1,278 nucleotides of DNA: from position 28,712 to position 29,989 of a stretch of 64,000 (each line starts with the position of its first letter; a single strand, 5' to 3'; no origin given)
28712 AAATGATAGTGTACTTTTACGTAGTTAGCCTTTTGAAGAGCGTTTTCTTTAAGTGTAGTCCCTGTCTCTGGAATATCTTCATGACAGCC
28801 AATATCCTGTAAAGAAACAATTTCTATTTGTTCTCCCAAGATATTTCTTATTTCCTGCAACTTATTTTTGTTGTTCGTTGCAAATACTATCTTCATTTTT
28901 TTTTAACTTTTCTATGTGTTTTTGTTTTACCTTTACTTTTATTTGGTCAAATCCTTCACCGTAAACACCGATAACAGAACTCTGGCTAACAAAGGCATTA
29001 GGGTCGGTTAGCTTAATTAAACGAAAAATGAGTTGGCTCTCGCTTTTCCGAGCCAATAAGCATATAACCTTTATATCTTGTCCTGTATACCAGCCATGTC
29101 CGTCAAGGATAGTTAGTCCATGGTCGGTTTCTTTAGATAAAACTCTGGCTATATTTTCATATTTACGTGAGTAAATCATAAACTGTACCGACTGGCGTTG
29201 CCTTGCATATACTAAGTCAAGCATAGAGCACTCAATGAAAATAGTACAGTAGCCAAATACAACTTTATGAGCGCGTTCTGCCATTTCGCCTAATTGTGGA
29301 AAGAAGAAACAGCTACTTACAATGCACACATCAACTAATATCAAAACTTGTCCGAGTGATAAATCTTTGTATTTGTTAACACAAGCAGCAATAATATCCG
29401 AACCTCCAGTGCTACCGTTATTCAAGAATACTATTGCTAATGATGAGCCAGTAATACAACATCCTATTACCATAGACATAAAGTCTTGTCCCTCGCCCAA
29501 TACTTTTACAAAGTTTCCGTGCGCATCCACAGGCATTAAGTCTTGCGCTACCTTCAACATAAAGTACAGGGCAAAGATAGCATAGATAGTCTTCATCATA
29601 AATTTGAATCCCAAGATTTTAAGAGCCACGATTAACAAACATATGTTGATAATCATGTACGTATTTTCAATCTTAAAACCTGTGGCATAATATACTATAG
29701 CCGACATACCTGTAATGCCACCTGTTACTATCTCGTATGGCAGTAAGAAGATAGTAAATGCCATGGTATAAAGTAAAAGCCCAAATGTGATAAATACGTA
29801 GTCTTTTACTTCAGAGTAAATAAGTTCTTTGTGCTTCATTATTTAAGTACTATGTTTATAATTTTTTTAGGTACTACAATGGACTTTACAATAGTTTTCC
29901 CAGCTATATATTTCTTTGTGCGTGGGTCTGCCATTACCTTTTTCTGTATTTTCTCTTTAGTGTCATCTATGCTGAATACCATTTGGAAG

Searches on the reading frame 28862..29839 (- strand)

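Call 53: search_protein_families(library=pfam, proteins=[window:28862-29839:-], max_evalue=0.001)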
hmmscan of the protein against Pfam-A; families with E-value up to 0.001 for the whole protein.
window:28862-29839:- (325 aa): 2 families
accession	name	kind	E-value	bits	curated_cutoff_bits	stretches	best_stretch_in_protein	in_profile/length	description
PF02588.21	YitT_membrane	-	8.4e-46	156.4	24.3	1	13-233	1-203/205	Uncharacterised 5xTM membrane BCR, YitT family COG1284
PF10035.14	DUF2179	-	6.5e-16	58.4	22.8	1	240-294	1-55/55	Uncharacterized protein conserved in bacteria (DUF2179)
